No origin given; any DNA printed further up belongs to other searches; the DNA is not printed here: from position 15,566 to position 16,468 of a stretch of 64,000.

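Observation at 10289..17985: Five-gene coupled mre11-rad50-nurA-HAS-herA operon in a bacterium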

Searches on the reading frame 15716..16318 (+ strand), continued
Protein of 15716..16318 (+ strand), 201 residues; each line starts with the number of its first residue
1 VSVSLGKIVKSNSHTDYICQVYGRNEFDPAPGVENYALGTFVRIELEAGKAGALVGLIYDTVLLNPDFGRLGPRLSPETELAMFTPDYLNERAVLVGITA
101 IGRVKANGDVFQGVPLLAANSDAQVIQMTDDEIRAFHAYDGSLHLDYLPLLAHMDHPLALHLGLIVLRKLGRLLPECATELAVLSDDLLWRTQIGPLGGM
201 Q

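Call 63: search_protein_representatives(alignment_id=A1)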
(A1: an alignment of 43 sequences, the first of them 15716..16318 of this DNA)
Query: 43 sequences, 200 profile positions. Proteins with E-value up to 0.001 (for the whole library): 332; up to 1e-10: 244; up to 1e-30: 92. The best 150 are listed.
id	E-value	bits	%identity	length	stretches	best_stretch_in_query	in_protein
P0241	1.8e-80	285.7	-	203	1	2-200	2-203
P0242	1.3e-74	266.7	-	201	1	3-197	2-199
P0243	1.5e-70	253.4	-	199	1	4-196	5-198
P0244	2.9e-68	245.9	-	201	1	3-198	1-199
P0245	5.3e-65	235.2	-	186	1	4-152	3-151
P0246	2.6e-63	229.7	-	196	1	3-196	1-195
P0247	4.1e-63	229.1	-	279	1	3-153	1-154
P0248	1.4e-61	224.0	-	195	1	4-196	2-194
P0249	5.7e-61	222.1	-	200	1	4-197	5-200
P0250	7.1e-61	221.8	-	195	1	3-197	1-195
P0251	1.0e-60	221.2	-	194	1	3-197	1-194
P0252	1.4e-60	220.8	-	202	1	3-194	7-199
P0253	6.4e-60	218.7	-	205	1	3-196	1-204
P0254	3.8e-58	212.9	-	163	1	3-155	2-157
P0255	4.9e-57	209.2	-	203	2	4-125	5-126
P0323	3.2e-32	128.2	-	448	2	44-114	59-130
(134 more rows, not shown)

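Call 73: search_dna_similar(query=window:15716-16318:+, collection=plasmids, mode=protein, max_evalue=0.001)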
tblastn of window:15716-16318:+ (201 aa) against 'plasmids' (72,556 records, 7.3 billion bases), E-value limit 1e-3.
Records with a match: 4; places in all: 4; records where one place covers at least 80% of the query: 3.
Best place of each record, by identity: <60% 4.
By first word of the organism name: Halobaculum 1; halophilic 1; Natrinema 1; Halorussus 1.
By predicted mobility (MOB-suite, as given by PLSDB): non-mobilizable 4.
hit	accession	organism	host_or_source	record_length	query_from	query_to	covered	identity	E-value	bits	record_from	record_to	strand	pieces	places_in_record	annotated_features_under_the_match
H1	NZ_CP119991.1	Halobaculum marinum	cell culture,sediment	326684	3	194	96%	31.3%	5e-20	94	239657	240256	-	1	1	hypothetical protein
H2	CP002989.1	halophilic archaeon DL31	-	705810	4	192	94%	31.6%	1e-22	101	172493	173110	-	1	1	hypothetical protein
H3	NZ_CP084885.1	Natrinema zhouii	pure culture,Salt mine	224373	2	193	96%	30.3%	1e-18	90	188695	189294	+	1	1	hypothetical protein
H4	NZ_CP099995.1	Halorussus salilacus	cell culture,Substrate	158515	4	154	75%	28.6%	2e-12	72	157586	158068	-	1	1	hypothetical protein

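Call 74: search_dna_similar(query=window:15716-16318:+, collection=phages, mode=protein, max_evalue=0.001)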
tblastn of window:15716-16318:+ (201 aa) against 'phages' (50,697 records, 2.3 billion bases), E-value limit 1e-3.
No match.

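Call 75: get_annotated_region(hit=H2, flank=9000)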
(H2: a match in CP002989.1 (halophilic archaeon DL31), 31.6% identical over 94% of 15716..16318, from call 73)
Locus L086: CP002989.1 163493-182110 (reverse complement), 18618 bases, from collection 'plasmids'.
description: Halophilic archaeon DL31 plasmid phalar01, complete sequence
organism: halophilic archaeon DL31 (NCBI taxid 756883)
taxonomy: Archaea; Euryarchaeota; Halobacteria; Halobacteriales; ; ; halophilic archaeon DL31
host: -; source: -; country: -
typing (MOB-suite, as given by PLSDB): non-mobilizable; replicon rep_cluster_1020; mating-pair formation MPF_T
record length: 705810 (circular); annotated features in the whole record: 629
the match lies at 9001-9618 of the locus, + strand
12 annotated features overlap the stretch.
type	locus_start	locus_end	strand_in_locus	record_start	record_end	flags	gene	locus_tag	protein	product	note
CDS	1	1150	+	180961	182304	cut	-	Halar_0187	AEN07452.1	hypothetical protein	-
CDS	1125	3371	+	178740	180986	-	-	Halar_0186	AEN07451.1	DEAD/DEAH box helicase domain protein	-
CDS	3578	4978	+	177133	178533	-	-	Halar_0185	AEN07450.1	metallophosphoesterase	-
CDS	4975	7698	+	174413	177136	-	-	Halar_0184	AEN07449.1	SMC domain protein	-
CDS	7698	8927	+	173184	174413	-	-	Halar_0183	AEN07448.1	NurA domain-containing protein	-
CDS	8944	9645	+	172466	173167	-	-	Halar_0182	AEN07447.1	hypothetical protein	-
CDS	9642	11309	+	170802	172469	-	-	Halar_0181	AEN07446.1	protein of unknown function DUF87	-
CDS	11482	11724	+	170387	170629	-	-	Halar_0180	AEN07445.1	hypothetical protein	-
CDS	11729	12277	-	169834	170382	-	-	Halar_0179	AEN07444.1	hypothetical protein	-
CDS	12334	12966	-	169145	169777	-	-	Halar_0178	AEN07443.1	transposase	-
CDS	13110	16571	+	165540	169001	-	-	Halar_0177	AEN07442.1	UvrD/REP helicase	-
CDS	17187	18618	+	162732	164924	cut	-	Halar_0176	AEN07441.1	Site-specific DNA-methyltransferase (adenine-specific)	-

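Call 76: get_annotated_region(hit=H1, flank=9000)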
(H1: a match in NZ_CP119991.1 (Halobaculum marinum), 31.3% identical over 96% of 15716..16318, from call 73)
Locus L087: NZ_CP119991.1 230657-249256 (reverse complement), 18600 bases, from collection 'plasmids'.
description: Halobaculum sp. DT55 plasmid unnamed2, complete sequence
organism: Halobaculum marinum (NCBI taxid 3031996)
taxonomy: Archaea; Euryarchaeota; Halobacteria; Halobacteriales; Haloferacaceae; Halobaculum; Halobaculum marinum
host: -; source: cell culture,sediment; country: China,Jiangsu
typing (MOB-suite, as given by PLSDB): non-mobilizable
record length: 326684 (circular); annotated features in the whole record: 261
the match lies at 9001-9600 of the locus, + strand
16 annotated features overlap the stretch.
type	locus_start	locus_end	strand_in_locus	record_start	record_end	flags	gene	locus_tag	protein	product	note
CDS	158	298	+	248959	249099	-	-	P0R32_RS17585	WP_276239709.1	hypothetical protein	-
CDS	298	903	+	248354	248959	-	-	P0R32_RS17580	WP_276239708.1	metallophosphoesterase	-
CDS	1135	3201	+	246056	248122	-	-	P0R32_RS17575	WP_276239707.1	phospholipase D family protein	-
CDS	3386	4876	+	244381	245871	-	-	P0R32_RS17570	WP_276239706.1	metallophosphoesterase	-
CDS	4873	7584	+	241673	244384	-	-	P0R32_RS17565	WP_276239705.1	SMC family ATPase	-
CDS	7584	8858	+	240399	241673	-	-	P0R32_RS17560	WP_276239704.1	DNA double-strand break repair nuclease NurA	-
CDS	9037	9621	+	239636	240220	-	-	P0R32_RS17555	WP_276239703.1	hypothetical protein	-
CDS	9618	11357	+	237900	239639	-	-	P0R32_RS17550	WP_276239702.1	ATP-binding protein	-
CDS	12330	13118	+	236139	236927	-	-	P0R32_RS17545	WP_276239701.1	sulfite exporter TauE/SafE family protein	-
CDS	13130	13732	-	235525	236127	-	-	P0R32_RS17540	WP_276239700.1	hypothetical protein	-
CDS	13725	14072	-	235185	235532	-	-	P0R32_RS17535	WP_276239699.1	hypothetical protein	-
CDS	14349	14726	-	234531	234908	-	-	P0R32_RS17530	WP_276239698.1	metal-dependent transcriptional regulator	-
CDS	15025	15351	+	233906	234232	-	-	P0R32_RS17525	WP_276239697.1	NifU family protein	GO:0016226 - iron-sulfur cluster assembly [Evidence IEA]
CDS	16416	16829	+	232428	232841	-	-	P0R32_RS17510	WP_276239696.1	winged helix-turn-helix domain-containing protein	-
CDS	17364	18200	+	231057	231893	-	-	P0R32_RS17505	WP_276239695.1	phosphoenolpyruvate hydrolase family protein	-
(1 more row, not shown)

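Call 77: get_annotated_region(hit=H3, flank=10000)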
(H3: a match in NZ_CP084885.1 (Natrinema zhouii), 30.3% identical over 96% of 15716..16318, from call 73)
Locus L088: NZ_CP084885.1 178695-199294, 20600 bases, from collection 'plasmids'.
description: Natrinema zhouii strain YPL30 plasmid unnamed4, complete sequence
organism: Natrinema zhouii (NCBI taxid 1710539)
taxonomy: Archaea; Euryarchaeota; Halobacteria; Halobacteriales; Natrialbaceae; Natrinema; Natrinema zhouii
host: -; source: pure culture,Salt mine; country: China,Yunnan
typing (MOB-suite, as given by PLSDB): non-mobilizable; mating-pair formation MPF_T
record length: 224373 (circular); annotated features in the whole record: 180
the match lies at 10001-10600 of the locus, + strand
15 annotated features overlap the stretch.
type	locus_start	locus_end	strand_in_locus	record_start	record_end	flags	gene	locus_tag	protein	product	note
CDS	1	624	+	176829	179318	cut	-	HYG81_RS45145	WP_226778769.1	TerB N-terminal domain-containing protein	-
CDS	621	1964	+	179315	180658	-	-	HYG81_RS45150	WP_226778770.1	ATP-binding protein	-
CDS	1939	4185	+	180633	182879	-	-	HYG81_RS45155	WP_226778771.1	DEAD/DEAH box helicase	-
CDS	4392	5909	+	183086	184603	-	-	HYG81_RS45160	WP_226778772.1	metallophosphoesterase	-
CDS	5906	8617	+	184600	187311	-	-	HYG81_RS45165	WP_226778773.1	SMC family ATPase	-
CDS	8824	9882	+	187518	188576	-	-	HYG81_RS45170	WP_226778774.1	DNA double-strand break repair nuclease NurA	-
CDS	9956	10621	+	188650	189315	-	-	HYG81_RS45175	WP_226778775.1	hypothetical protein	-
CDS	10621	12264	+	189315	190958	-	-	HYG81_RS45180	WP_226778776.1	ATP-binding protein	-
CDS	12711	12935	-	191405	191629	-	-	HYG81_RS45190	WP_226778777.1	hypothetical protein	-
CDS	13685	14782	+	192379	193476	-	-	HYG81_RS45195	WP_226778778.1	helix-turn-helix domain-containing protein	-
CDS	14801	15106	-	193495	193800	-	-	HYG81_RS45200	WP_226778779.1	hypothetical protein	-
CDS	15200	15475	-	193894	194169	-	-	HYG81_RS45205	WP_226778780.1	PadR family transcriptional regulator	-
CDS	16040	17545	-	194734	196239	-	-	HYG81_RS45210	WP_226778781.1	hypothetical protein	-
CDS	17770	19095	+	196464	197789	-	-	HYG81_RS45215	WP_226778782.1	DNA repair exonuclease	-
CDS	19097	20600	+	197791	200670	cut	-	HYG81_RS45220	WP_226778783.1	AAA family ATPase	-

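Call 78: get_annotated_region(hit=H4, flank=10000)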
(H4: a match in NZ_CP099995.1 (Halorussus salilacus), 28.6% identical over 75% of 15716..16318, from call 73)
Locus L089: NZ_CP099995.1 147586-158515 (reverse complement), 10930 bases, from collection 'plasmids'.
description: Halorussus salilacus strain YCN54 plasmid unnamed2, complete sequence
organism: Halorussus salilacus (NCBI taxid 2953750)
taxonomy: Archaea; Euryarchaeota; Halobacteria; Halobacteriales; Haladaptataceae; Halorussus; Halorussus salilacus
host: -; source: cell culture,Substrate; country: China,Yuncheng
typing (MOB-suite, as given by PLSDB): non-mobilizable; mating-pair formation MPF_T
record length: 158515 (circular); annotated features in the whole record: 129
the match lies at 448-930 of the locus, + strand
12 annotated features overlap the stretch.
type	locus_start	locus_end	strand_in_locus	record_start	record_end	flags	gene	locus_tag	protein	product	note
CDS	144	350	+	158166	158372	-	-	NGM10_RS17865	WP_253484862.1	hypothetical protein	-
CDS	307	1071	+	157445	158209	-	-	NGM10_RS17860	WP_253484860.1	hypothetical protein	-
CDS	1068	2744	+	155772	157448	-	-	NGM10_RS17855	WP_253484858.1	ATP-binding protein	-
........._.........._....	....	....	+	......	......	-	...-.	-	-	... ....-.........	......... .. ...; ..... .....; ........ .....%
CDS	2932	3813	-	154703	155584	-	-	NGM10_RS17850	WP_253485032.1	hypothetical protein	-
CDS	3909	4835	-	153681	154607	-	-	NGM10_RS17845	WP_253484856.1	transcription initiation factor IIB family protein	-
CDS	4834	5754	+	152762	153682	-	-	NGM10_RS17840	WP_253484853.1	hypothetical protein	-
CDS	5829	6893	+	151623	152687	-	-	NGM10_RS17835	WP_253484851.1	hypothetical protein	-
CDS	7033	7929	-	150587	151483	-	-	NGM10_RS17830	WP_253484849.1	DNA-binding protein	-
CDS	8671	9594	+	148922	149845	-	-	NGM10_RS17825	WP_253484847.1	ArsR family transcriptional regulator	-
CDS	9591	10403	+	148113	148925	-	-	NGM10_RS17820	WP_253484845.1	MarR family transcriptional regulator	-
CDS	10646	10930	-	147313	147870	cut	-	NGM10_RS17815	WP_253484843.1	hypothetical protein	-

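Call 79: search_protein_families(library=padloc, proteins=[L088:621-1964:+, L088:1939-4185:+, L086:13110-16571:+, L087:1135-3201:+, L088:17770-19095:+], max_evalue=0.00001)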
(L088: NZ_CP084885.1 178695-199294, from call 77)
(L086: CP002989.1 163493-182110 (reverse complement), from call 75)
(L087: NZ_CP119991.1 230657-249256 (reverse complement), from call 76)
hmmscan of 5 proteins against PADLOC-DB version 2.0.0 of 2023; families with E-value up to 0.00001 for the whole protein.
L088:621-1964:+ (447 aa): 2 families
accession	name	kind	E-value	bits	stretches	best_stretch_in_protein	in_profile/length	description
PDLC03959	SngB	-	2.5e-170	565.3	1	11-446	4-438/439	-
PDLC02494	BrxD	-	1e-46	158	1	12-439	3-433/440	BrxD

L088:1939-4185:+ (748 aa): 47 families (the best 25 are shown)
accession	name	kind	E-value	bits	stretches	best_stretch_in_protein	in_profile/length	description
PDLC03960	SngC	-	1.5e-272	904.6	1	19-741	4-717/720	-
PDLC02503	BrxHI|BrxHII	-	5.2e-123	409.8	1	19-745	3-692/698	BrxHI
PDLC02501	BrxHI|BrxHII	-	1e-73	246.9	1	34-663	18-615/925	BrxHI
PDLC02897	DpdJ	-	2.7e-34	116.2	1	21-489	82-541/1570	DpdJ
PDLC00037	DruE3|DruE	-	5.3e-21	72.1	2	55-226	118-309/2055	SNF2 family N-terminal domain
PDLC02864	DpdF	-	3.2e-18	63.8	1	35-392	18-334/610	DpdF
PDLC01252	Cas3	-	3.5e-18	64.1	1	58-396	2-297/324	CAS-I; effector_G3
PDLC00192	HamB1|HamB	-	1.7e-16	57.1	1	42-183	271-400/1104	DEAD-box helicase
PDLC00035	DruE3|DruE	-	2.7e-16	56.5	1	56-227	120-310/1460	SNF2 family N-terminal domain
PDLC00938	Cas3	-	3e-16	57.6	1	58-400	2-335/358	CRISPR-associated helicase Cas3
PDLC01761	Cas3b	-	6.2e-16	56.2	1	36-400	216-549/705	-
PDLC00194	HamB1|HamB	-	1.8e-15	54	1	37-216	227-393/995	DEAD-box helicase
PDLC03928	PsyrT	-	1.6e-14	51.2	1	36-392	19-341/689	-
PDLC02569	DrmA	-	3.1e-14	49.7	2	325-394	812-881/1095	DrmA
PDLC00036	DruE3|DruE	-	4.1e-14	48.6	1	55-220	108-289/2023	SNF2 family N-terminal domain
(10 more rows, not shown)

L086:13110-16571:+ (1153 aa): 51 families (the best 25 are shown)
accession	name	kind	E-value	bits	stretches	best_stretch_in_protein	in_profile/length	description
PDLC00114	GajB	-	4.8e-66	221.7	2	304-784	157-610/635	UrvD helicase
PDLC03802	RTasHel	-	7.3e-62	208.1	2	319-576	149-377/675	DRT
PDLC00132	GajB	-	6.4e-51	171.7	2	320-724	172-559/625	UrvD helicase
PDLC00117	GajB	-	1.7e-48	163.5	2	319-799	175-589/604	UrvD helicase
PDLC00103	GajB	-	1.7e-44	150.7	2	354-786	205-577/612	UrvD helicase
PDLC00107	GajB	-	2.3e-37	126.9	2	23-118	19-124/587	UrvD helicase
PDLC00122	GajB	-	6.9e-34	115.6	2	358-445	160-248/502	UrvD helicase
PDLC00127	GajB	-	4.2e-33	112.7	2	323-439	162-284/594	UrvD helicase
PDLC00123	GajB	-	2.3e-31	107.1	3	357-461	173-275/540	UrvD helicase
PDLC00104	GajB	-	2.5e-30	103.7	3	327-453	130-258/574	UrvD helicase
PDLC00134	GajB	-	1.1e-29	101.7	2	357-533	209-375/431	UrvD helicase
PDLC00121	GajB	-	1e-28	98.2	2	19-125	5-114/565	UrvD helicase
PDLC00130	GajB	-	1.2e-28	97.8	2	324-446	167-292/589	UrvD helicase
PDLC00119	GajB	-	7.1e-28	95.9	2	326-445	182-301/565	UrvD helicase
PDLC00144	GajB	-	6e-27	92.4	2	318-571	117-362/559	UrvD helicase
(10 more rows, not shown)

L087:1135-3201:+ (688 aa): 1 family
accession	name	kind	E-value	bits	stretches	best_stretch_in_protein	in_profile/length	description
PDLC03829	ZacB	-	6.4e-07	26.6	1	105-200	293-379/586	-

L088:17770-19095:+ (441 aa): 0 families

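Call 82: find_related_loci(query=A5, collection=genome_contigs, flank=10000)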
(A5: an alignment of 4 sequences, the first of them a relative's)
Query A5 (221 aa) in genome_contigs; peptide patterns used: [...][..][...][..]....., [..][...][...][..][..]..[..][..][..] (x = any residue, [..] = any of these).
180 stretches matched a pattern; 33 encode a relative of the query (tblastn E <= 1e-3); 33 distinct loci.
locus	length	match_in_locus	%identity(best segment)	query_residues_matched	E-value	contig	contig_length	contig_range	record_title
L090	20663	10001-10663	100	1-221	6e-148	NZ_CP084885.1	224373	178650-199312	Natrinema zhouii strain YPL30 plasmid unnamed4, complete sequence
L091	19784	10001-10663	96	1-221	2e-143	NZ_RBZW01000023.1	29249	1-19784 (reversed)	Salinadaptatus halalkaliphilus strain XQ-INN 246 NODE_27_length_29153_cov_83.934380, whole genome shotgun sequence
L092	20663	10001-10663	95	1-221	6e-140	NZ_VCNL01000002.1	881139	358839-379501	Halorubrum salsamenti strain Y69 scaffold2, whole genome shotgun sequence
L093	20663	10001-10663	94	1-221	4e-139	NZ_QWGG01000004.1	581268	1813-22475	Halosimplex salinum strain YPL4 Scaffold4_1, whole genome shotgun sequence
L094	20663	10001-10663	94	1-221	7e-139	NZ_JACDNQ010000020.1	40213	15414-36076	Natronomonas sp. LN261 scaffold20, whole genome shotgun sequence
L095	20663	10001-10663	94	1-221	4e-138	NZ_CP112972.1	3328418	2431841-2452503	Halovenus salina strain JCM 30072 chromosome, complete genome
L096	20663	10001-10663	94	1-221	2e-138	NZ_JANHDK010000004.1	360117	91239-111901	Haloplanus ruber strain R35 Scaffold4_1, whole genome shotgun sequence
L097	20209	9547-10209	93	1-221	1e-137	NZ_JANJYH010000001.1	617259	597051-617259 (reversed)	Haloarchaeobius sp. FL176 NODE_1_length_617259_cov_21.2219_ID_141, whole genome shotgun sequence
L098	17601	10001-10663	93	1-221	7e-137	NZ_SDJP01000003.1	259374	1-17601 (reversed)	Halorubrum amylolyticum strain ZC67 scaffold3, whole genome shotgun sequence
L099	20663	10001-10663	91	1-221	8e-137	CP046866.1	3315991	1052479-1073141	Salinibaculum litoreum strain HD8-45 chromosome, complete genome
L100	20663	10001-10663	86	1-221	8e-131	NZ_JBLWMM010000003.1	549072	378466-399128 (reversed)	Halorubrum sp. DTA46 DTA46_ctg03, whole genome shotgun sequence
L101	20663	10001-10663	86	1-221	2e-130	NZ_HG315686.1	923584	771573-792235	Halopiger djelfimassiliensis strain IIH2, whole genome shotgun sequence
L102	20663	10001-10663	85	1-221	6e-129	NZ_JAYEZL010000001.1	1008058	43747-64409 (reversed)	Halobacterium yunchengense strain YCN1 Scaffold1_1, whole genome shotgun sequence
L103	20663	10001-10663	85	1-221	6e-129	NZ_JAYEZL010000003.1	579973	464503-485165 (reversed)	Halobacterium yunchengense strain YCN1 Scaffold2_1, whole genome shotgun sequence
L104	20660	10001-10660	90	1-221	3e-132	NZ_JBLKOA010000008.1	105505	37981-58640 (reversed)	Halovenus halobia strain ZY30 ZY30_ctg008, whole genome shotgun sequence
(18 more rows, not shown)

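Call 86: search_protein_families(library=pfam, proteins=[L095:745-1611:+, L095:1795-3681:-, L095:4017-4388:+, L095:12360-12761:+, L095:12801-13277:-, L095:13246-15657:-, L095:15772-16209:-, L095:16869-19160:+, L095:19709-20584:-, L095:9959-10666:+], max_evalue=0.001)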
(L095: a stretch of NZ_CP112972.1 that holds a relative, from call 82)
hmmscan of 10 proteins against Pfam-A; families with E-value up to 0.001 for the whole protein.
L095:745-1611:+ (288 aa): 0 families

L095:1795-3681:- (628 aa): 8 families
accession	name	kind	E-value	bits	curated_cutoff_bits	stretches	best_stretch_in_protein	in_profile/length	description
PF13175.12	AAA_15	-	4.9e-28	99.2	32.1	1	8-378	3-374/374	AAA ATPase domain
PF13304.12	AAA_21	-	2.1e-14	54.8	27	1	29-379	1-304/304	AAA domain, putative AbiEii toxin, Type IV TA system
PF13476.12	AAA_23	-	2.7e-10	41.6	27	1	10-254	1-198/201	AAA domain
PF20469.4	OLD-like_TOPRIM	-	2e-07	31.8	23.2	1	432-496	4-67/67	Overcoming lysogenization defect protein-like, TOPRIM domain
PF13514.12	AAA_27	-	6.3e-07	29.6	22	1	8-49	3-48/206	AAA domain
PF02463.25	SMC_N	-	3e-06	27.3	40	1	8-378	2-202/220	RecF/RecN/SMC N terminal domain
PF13555.12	AAA_29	-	5.2e-06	26.6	27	1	9-50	2-45/61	P-loop containing region of AAA domain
PF00005.33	ABC_tran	-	0.00048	21.2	25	0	22-96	6-78/137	ABC transporter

L095:4017-4388:+ (123 aa): 0 families

L095:12360-12761:+ (133 aa): 1 family
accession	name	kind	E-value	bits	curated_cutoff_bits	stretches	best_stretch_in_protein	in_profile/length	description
PF00352.27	TBP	-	5.3e-12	45.9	22.9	1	29-96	9-76/85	Transcription factor TFIID (or TATA-binding protein, TBP)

L095:12801-13277:- (158 aa): 0 families

L095:13246-15657:- (803 aa): 2 families
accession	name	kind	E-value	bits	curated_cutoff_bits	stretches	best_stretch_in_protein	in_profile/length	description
PF13091.12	PLDc_2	-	4e-05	23.9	27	1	104-212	36-130/132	PLD-like domain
PF09565.16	RE_NgoFVII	-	0.00021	21.1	23.8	1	108-202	35-135/162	NgoFVII restriction endonuclease N-terminal PLD domain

L095:15772-16209:- (145 aa): 0 families

L095:16869-19160:+ (763 aa): 3 families
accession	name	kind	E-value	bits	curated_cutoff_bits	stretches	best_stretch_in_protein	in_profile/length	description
PF07669.17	Eco57I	-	1.4e-12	48.5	25.3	1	309-407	72-166/171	Eco57I restriction-modification methylase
PF02384.22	N6_Mtase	-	2.5e-09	37.3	20.4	1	217-439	24-244/311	N-6 DNA Methylase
PF12950.13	TaqI_C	-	0.00054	20.7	26.5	1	628-717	36-118/118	TaqI-like C-terminal specificity domain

L095:19709-20584:- (291 aa): 0 families

L095:9959-10666:+ (235 aa): 0 families

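Call 95: search_protein_families(library=padloc, alignment_id=A6, max_evalue=1e-15)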
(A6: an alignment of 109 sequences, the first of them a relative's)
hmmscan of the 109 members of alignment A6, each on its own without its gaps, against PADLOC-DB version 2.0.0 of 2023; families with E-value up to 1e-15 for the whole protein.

A. member 1, L001:3706-4302:- (198 aa): 0 families

B. families by the number of members that match (of 109 scanned): 99 families (the first 25 are shown)
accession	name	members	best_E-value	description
PDLC03959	SngB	2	2e-194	-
PDLC02494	BrxD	2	5.5e-53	BrxD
PDLC02482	BrxC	1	0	BrxC-PglY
PDLC03960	SngC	1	1.6e-236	-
PDLC00659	HmaA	1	9.6e-188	SNF2 helicase / DEAD-box helicase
PDLC02503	BrxHI|BrxHII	1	2e-129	BrxHI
PDLC02620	DrmD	1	5.8e-110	DrmD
PDLC03958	SngA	1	6.2e-96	-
PDLC02621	DrmD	1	1e-94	DrmD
PDLC02500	BrxHI|BrxHII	1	2e-91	BrxHI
PDLC02504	BrxHI|BrxHII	1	1.2e-87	BrxHII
PDLC02501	BrxHI|BrxHII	1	5e-79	BrxHI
PDLC02487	BrxC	1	1.3e-74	BrxC-PglY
PDLC02572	DrmA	1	1.5e-66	DrmA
PDLC02358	Old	1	4e-66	Old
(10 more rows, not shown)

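Call 103: find_related_loci(query=A1, collection=viral_contigs, flank=10000)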
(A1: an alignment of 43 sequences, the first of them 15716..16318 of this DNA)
Query A1 (201 aa) in viral_contigs; peptide patterns used: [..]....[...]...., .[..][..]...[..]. (x = any residue, [..] = any of these).
103 stretches matched a pattern, but none encodes a relative of the query by tblastn (E <= 1e-3).
